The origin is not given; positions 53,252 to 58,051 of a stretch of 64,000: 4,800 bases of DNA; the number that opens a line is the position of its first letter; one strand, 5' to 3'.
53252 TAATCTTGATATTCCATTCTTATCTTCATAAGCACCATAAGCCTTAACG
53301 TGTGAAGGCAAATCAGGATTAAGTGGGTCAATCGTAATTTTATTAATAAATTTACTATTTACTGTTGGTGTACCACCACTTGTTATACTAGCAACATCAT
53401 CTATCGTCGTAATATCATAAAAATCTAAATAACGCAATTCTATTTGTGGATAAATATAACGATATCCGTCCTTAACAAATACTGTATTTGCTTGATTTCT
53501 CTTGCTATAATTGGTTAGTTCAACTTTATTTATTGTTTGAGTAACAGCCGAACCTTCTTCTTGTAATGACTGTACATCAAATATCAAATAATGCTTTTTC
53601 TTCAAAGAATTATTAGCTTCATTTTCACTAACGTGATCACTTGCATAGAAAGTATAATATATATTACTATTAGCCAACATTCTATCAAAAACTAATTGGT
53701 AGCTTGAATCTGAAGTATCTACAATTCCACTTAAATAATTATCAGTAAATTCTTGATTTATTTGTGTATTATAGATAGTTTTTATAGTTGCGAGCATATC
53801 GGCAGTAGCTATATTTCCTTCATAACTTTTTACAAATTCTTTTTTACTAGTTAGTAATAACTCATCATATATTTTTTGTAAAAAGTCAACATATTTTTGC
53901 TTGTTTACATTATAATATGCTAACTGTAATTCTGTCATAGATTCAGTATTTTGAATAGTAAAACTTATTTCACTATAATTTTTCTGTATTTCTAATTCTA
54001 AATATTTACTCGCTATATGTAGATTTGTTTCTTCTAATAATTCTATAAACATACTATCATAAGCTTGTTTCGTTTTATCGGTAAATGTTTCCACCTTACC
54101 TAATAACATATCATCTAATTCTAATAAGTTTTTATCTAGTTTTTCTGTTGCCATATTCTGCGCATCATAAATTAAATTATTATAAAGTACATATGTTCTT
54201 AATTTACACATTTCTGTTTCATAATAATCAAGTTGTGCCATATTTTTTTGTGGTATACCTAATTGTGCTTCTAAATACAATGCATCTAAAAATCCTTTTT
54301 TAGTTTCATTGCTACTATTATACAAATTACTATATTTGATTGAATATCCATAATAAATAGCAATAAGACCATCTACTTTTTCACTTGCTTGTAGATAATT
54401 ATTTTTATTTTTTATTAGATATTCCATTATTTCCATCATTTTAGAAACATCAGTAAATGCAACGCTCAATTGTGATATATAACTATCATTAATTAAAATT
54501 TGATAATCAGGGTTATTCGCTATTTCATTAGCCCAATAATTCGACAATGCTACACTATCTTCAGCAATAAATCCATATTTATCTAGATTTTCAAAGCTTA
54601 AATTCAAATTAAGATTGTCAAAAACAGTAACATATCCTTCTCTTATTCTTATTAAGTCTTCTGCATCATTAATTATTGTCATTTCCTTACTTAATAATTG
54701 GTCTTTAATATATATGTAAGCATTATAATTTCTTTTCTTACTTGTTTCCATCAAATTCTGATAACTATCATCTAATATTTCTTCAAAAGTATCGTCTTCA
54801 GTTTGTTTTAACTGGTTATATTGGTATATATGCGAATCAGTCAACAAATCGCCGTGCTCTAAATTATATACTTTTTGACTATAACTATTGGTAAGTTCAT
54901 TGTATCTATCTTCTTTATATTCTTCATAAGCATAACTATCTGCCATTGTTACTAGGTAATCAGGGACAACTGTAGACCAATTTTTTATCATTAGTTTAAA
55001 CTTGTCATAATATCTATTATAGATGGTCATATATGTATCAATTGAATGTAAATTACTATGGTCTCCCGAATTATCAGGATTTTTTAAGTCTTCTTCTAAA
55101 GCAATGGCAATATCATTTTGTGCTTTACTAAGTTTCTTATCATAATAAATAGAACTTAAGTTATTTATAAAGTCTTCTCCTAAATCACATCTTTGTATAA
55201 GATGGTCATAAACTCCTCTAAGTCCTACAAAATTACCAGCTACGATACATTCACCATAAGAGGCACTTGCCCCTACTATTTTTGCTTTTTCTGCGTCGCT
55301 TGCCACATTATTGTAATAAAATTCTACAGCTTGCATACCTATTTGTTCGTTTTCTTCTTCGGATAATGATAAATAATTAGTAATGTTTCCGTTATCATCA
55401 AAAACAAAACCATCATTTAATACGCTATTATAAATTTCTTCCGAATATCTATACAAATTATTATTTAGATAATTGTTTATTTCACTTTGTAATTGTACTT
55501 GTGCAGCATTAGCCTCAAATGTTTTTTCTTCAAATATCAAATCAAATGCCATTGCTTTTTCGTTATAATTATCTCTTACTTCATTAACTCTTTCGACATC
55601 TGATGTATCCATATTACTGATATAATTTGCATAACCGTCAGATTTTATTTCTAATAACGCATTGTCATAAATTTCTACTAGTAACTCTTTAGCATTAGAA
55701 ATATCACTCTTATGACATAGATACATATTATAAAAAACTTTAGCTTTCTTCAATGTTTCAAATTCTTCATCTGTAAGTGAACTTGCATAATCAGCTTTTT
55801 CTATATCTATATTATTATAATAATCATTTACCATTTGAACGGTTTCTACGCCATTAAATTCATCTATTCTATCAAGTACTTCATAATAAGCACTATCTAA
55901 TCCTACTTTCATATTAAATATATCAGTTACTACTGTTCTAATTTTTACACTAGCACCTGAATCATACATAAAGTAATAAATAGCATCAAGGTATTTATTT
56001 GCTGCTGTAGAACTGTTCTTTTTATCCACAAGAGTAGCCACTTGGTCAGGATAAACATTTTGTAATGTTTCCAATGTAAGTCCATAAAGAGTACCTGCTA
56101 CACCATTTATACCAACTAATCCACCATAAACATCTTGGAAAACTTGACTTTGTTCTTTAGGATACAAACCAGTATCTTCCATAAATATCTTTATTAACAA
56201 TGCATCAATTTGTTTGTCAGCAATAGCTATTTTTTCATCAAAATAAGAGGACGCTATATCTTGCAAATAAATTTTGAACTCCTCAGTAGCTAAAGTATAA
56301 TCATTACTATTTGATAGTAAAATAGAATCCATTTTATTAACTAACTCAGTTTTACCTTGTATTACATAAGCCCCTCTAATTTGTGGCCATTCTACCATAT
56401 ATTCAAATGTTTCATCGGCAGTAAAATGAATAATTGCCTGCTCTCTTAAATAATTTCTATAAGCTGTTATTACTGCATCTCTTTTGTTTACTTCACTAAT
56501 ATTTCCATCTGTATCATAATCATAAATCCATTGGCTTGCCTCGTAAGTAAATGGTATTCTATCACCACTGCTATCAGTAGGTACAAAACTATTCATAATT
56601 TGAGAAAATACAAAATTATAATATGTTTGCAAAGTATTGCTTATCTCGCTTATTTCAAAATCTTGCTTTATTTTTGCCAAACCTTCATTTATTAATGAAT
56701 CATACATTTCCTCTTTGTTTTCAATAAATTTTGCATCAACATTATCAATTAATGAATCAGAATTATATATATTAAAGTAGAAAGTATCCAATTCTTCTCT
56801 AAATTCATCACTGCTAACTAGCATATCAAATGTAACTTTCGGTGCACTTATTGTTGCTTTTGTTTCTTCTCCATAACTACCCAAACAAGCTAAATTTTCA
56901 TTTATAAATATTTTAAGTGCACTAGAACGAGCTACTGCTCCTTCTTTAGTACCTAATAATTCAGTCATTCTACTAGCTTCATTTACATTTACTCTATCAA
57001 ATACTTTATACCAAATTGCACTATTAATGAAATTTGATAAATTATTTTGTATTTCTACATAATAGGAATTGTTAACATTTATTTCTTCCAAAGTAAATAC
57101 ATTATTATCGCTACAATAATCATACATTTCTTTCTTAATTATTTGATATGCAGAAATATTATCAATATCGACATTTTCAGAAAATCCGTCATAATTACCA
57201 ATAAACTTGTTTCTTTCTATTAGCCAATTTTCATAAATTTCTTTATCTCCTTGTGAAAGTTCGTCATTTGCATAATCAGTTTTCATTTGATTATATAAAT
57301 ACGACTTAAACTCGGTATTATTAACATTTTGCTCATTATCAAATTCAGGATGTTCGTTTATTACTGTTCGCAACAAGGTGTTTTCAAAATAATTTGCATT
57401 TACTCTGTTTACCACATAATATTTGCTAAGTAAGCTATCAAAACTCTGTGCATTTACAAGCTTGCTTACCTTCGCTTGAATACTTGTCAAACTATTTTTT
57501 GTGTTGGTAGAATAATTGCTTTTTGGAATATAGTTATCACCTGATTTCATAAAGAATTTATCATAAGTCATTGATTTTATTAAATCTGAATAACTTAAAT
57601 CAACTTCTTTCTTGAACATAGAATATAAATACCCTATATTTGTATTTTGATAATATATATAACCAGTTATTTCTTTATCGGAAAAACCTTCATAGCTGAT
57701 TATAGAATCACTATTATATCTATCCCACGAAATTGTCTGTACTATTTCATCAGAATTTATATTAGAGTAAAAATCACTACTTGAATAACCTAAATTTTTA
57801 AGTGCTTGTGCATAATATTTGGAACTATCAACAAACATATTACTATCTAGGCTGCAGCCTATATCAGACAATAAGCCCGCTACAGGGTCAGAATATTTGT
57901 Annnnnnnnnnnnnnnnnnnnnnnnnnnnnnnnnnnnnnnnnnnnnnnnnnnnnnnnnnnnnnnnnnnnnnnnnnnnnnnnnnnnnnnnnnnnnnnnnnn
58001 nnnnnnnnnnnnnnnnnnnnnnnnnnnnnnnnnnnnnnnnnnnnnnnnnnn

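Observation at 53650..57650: Central block of about 1,300 aa, apparently all-alpha and with no recognisable motif, inserted between beta-module arrays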

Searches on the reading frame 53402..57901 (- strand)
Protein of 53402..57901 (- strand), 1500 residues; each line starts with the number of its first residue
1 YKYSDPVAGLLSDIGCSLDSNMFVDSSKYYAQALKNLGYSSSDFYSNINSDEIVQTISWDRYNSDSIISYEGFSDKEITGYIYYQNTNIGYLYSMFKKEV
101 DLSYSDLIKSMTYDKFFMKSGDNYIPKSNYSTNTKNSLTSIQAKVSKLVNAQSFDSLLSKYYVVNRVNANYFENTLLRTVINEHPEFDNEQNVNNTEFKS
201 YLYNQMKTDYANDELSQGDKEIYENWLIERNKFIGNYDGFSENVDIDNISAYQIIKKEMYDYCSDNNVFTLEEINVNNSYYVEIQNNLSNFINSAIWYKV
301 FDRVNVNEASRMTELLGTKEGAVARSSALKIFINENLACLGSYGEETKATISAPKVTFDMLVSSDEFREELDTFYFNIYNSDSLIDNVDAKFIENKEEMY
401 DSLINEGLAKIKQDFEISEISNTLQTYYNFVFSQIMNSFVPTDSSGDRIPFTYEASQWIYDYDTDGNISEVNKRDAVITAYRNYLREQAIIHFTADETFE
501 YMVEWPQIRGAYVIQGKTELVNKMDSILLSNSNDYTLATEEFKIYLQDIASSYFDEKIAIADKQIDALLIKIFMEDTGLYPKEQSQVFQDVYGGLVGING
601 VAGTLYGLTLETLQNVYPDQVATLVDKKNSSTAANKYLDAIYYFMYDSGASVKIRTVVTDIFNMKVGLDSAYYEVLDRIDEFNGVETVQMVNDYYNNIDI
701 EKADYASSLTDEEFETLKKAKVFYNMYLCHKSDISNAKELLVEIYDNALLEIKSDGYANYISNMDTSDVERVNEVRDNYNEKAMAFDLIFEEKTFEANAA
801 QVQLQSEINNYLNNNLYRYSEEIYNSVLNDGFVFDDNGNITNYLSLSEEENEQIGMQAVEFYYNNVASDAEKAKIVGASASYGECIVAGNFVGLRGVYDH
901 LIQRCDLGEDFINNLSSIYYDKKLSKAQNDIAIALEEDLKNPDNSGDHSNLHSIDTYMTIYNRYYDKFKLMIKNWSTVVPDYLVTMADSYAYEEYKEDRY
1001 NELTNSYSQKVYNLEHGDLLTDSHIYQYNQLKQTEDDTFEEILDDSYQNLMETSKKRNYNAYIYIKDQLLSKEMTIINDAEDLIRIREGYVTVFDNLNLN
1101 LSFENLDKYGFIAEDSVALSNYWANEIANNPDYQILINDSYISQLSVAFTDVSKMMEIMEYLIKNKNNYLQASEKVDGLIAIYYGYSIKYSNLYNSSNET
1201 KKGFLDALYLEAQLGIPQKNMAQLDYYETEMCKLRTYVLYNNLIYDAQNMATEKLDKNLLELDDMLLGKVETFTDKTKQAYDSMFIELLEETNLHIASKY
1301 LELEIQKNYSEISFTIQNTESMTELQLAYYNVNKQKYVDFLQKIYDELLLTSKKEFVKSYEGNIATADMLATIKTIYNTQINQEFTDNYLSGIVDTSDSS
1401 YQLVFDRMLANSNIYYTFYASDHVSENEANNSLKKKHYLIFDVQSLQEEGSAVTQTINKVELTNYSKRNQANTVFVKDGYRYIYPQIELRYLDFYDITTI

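Call 7: search_protein_families(library=pfam, proteins=[window:53402-57901:-], max_evalue=0.1)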
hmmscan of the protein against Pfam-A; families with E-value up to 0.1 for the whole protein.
window:53402-57901:- (1500 aa): 0 families

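Call 8: search_solved_structures(query=window:53402-57901:-, max_evalue=1)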
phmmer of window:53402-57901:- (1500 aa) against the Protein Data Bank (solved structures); distinct sequences matched with E-value up to 1: 3.
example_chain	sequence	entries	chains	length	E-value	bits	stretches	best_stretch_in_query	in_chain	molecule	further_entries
2ohc_A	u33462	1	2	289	0.079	14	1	46-128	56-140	tRNA-splicing endonuclease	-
2ohe_A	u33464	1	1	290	0.08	14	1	46-128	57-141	tRNA-splicing endonuclease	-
9cf4_A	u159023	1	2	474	0.57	11.2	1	847-901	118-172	Aminotransferase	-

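Call 9: find_homologous_proteins(query=window:53609-57595:-)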
Query window:53609-57595:-: 8000 candidates shared short words with the query, none scored E <= 0.001.

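Call 13: find_related_loci(query=window:53609-57595:-, collection=genome_contigs, flank=10000)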
Query window:53609-57595:- (1329 aa) in genome_contigs; peptide patterns used: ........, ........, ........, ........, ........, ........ (x = any residue, [..] = any of these).
10 stretches matched a pattern, but none encodes a relative of the query by tblastn (E <= 1e-3).

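Call 27: search_protein_representatives(protein=window:53609-57208:-)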
Query: 1200 residues. Proteins with E-value up to 0.001 (for the whole library): 6; up to 1e-10: 5; up to 1e-30: 3. The best 6 are listed.
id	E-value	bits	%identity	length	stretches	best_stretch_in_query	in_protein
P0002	0.0e+00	1293.4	53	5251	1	1-1197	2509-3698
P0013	2.5e-178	612.1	35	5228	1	2-1196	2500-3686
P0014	9.1e-122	424.8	34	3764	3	2-711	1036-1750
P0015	1.5e-24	102.9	26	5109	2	12-867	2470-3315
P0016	2.3e-21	92.3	35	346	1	6-217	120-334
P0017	6.6e-06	41.2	30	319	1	1095-1197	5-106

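Call 93: search_protein_families(library=ncbifam, proteins=[window:53402-57901:-], max_evalue=0.01)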
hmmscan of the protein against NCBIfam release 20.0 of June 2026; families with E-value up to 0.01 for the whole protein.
window:53402-57901:- (1500 aa): 1 family
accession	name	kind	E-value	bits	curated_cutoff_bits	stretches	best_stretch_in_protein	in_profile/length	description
NF005684.0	PRK07482.1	subfamily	0.0025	16.4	687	1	857-929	129-197/464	hypothetical protein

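Call 94: search_protein_families(library=phrogs, proteins=[window:53402-57901:-], max_evalue=0.01)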
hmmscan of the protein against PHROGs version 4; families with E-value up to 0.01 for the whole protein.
window:53402-57901:- (1500 aa): 0 families

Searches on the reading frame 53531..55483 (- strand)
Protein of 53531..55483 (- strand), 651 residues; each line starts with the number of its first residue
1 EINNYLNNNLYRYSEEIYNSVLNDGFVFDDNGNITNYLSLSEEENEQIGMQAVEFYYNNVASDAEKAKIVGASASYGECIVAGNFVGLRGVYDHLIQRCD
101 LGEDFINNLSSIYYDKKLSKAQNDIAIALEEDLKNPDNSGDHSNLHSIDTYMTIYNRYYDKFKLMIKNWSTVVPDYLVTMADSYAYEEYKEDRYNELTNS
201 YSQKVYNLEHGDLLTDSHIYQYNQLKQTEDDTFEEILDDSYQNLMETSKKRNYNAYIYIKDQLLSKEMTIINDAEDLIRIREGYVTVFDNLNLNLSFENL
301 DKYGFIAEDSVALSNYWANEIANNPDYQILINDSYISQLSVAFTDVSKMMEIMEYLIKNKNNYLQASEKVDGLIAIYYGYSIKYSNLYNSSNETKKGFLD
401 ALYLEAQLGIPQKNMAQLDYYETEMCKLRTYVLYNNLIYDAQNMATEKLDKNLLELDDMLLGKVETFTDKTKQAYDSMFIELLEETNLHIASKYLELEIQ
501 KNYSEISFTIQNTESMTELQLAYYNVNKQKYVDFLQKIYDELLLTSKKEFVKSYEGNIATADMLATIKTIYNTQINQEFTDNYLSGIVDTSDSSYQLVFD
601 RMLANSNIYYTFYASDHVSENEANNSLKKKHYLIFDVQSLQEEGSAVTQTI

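Call 41: search_solved_structures(query=A3, max_evalue=1)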
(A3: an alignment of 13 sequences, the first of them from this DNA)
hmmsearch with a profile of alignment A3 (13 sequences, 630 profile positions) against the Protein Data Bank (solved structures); distinct sequences matched with E-value up to 1: 0.

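Call 43: search_protein_families(library=pfam, alignment_id=A3, max_evalue=0.1)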
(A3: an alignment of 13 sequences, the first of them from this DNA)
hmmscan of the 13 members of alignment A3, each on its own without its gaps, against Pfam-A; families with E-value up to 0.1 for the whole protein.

A. member 1, seq(651 aa): 0 families

B. families by the number of members that match (of 13 scanned): 11 families
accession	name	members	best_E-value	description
PF07988.17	LMSTEN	1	0.0021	LMSTEN motif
PF12009.13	Telomerase_RBD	1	0.0055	Telomerase ribonucleoprotein complex - RNA binding domain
PF06794.17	UPF0270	1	0.0061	Uncharacterised protein family (UPF0270)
PF25654.1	MCP1_SIFV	1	0.03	Major capsid protein 1, Sulfolobus islandicus filamentous virus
PF22545.2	2CompARG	1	0.035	2-Component system ADP-ribose glycohydrolase domain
PF19724.4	DUF6217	1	0.037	Family of unknown function (DUF6217)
PF09060.15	L27_N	1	0.04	L27_N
PF22138.2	MjAgo_N-like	1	0.052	Archaeal argonaute protein N-terminal domain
PF11892.13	PpnN_C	1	0.079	Pyrimidine/purine nucleotide monophosphate nucleosidase, C-terminal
PF09893.14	DUF2120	1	0.081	Uncharacterized protein conserved in archaea (DUF2120)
PF21893.1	DUF6918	1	0.084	Family of unknown function (DUF6918)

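Call 53: predict_structure(alignment_id=A3)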
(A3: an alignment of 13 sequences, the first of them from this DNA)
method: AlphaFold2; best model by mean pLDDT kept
length: 651 residues; sequences in the alignment: 13
mean_pLDDT: 80.0   pTM: 0.52
mean pLDDT of the five models: 80.0, 79.8, 76.5, 75.3, 74.2
residues with pLDDT >= 90: 139; 70-90: 383; 50-70: 97; < 50: 32
segments of 3 or more residues with pLDDT < 50: 29-32, 606-613, 615-617, 625-628, 644-651
pLDDT, mean of each block of 10 residues (from residue 1): 84 88 61 67 91 91 88 80 83 83 87 92 86 77 85 89 69 71 89 84 87 85 79 70 61 85 91 93 92 68 66 90 86 87 77 85 86 85 88 94 81 58 81 81 75 69 75 90 86 94 73 77 83 92 88 91 91 89 85 86 60 49 50 53 46 40
secondary structure, 60 per line:
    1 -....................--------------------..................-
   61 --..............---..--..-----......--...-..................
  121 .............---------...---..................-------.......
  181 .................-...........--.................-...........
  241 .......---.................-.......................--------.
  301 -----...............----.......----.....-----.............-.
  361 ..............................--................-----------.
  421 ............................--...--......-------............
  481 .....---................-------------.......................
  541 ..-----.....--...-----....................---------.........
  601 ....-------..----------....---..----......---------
elements in order: H2-21 H42-59 H63-76 H91-96 H103-133 H149-166 H174-197 H199-209 H212-228 H230-247 H251-267 H269-291 H307-320 H325-331 H336-340 H346-358 H360-390 H393-408 H420-448 H456-461 H469-485 H489-504 H518-542 H548-552 H563-582 H592-604 H624-627 H637-642
